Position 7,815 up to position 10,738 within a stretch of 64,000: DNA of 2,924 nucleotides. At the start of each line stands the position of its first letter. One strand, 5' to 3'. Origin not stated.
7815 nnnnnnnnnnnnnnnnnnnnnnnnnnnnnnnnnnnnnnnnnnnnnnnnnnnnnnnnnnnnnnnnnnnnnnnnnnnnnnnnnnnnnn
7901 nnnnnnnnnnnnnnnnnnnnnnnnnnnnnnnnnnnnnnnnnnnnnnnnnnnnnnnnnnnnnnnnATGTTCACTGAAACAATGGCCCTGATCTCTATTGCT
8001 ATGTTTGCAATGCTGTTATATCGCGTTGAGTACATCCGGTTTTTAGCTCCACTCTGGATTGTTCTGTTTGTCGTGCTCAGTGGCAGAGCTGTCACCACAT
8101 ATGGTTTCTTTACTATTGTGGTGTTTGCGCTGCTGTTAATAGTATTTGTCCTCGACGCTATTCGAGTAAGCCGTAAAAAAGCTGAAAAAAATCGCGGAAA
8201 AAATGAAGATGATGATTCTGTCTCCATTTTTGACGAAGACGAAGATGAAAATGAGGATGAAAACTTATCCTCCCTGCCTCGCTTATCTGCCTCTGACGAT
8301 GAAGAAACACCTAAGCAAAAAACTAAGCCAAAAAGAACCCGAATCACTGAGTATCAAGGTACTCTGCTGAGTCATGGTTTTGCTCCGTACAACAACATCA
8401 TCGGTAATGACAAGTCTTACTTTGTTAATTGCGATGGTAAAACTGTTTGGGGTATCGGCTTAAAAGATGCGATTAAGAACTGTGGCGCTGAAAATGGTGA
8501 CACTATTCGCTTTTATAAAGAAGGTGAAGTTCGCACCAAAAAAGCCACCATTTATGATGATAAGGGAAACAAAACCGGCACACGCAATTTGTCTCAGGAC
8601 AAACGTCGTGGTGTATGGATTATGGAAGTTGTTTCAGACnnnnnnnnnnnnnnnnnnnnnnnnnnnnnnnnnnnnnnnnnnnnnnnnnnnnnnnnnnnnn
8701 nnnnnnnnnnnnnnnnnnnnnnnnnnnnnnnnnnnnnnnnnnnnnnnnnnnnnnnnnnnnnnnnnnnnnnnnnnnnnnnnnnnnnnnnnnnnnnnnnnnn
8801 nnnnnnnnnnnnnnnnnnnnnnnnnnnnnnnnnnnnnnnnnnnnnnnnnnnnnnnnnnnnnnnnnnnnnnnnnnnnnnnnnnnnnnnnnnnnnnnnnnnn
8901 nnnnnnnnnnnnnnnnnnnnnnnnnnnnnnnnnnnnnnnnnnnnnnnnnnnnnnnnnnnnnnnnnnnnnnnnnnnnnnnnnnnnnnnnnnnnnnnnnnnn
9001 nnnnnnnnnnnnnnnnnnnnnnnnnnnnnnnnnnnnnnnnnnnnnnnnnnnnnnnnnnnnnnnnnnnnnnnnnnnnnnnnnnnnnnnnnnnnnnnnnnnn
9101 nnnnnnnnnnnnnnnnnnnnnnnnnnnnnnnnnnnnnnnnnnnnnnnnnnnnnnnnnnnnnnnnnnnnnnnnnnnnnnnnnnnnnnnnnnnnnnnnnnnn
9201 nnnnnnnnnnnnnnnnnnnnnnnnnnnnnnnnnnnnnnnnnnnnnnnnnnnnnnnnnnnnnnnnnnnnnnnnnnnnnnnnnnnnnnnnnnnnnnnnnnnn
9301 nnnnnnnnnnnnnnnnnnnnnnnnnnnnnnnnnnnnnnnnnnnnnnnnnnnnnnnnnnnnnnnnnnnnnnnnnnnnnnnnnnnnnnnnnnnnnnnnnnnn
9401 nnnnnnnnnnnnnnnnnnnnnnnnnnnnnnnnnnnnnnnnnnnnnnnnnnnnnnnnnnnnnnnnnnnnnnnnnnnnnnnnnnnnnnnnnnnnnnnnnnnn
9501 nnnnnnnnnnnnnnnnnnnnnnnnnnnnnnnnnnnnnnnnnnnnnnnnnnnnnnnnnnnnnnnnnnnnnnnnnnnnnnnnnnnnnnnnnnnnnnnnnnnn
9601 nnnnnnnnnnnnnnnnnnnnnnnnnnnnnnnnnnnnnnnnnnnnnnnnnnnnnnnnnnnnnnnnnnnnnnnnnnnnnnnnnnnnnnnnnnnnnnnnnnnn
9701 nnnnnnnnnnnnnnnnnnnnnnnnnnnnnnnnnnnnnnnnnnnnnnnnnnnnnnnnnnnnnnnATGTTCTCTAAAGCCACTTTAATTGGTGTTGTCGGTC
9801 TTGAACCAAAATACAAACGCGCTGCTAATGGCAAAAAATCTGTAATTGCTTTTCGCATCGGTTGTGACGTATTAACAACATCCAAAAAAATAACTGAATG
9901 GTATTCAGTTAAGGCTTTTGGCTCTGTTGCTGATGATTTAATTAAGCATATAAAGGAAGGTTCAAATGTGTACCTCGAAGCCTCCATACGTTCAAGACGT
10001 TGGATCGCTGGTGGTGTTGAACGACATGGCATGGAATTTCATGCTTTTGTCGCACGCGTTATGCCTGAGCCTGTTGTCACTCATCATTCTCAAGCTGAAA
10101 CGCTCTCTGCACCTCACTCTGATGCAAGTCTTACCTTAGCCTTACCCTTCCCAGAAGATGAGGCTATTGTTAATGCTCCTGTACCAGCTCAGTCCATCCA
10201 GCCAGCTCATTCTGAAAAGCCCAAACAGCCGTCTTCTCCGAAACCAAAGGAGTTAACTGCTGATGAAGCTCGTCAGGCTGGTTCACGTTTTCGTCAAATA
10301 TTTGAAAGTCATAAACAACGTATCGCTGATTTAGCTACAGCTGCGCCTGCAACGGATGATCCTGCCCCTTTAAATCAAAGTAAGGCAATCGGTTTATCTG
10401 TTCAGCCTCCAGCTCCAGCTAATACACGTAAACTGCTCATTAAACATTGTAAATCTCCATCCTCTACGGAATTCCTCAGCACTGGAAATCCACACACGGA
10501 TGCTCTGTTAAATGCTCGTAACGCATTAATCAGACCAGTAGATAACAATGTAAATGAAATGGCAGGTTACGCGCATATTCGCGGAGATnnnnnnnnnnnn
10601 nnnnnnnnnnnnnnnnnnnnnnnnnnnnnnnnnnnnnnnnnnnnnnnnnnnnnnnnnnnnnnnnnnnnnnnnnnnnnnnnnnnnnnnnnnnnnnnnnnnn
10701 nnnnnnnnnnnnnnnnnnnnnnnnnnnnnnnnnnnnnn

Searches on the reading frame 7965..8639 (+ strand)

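Call 55: search_protein_families(library=pfam, proteins=[window:7965-8639:+], max_evalue=0.01)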
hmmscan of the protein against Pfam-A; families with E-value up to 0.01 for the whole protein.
window:7965-8639:+ (225 aa): 1 family
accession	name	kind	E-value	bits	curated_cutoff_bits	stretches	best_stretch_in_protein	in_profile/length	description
PF22251.1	PFF1_TM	-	0.0018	18.3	32.3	1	30-123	76-179/300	Vacuolar membrane protease, transmembrane domain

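Call 94: search_protein_families(library=phrogs, proteins=[window:7965-8639:+], max_evalue=0.01)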
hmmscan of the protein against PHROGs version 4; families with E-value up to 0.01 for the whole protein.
window:7965-8639:+ (225 aa): 0 families

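Call 95: search_protein_families(library=ncbifam, proteins=[window:7965-8639:+], max_evalue=0.01)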
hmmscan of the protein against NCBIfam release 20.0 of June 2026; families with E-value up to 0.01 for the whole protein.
window:7965-8639:+ (225 aa): 1 family
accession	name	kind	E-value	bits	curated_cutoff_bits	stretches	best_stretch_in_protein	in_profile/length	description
NF041450.1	MobP1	subfamily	2.2e-06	27.3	200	1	117-211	222-318/321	MobP1 family relaxase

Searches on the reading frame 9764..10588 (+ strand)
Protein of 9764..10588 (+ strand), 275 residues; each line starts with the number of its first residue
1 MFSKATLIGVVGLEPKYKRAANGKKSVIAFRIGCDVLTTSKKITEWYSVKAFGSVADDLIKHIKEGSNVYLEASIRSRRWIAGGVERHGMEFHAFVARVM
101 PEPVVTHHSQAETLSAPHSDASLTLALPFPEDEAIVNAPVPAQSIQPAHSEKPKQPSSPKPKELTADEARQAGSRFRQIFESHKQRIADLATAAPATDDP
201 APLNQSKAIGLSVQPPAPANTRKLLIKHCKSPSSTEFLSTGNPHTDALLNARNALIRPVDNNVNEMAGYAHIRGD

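Call 55: search_protein_families(library=pfam, proteins=[window:9764-10588:+], max_evalue=0.01)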
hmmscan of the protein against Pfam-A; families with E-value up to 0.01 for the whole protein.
window:9764-10588:+ (275 aa): 1 family
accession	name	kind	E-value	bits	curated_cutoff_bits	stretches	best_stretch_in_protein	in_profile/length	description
PF00436.31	SSB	-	3.5e-11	43.5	26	1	3-83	2-86/104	Single-strand binding protein family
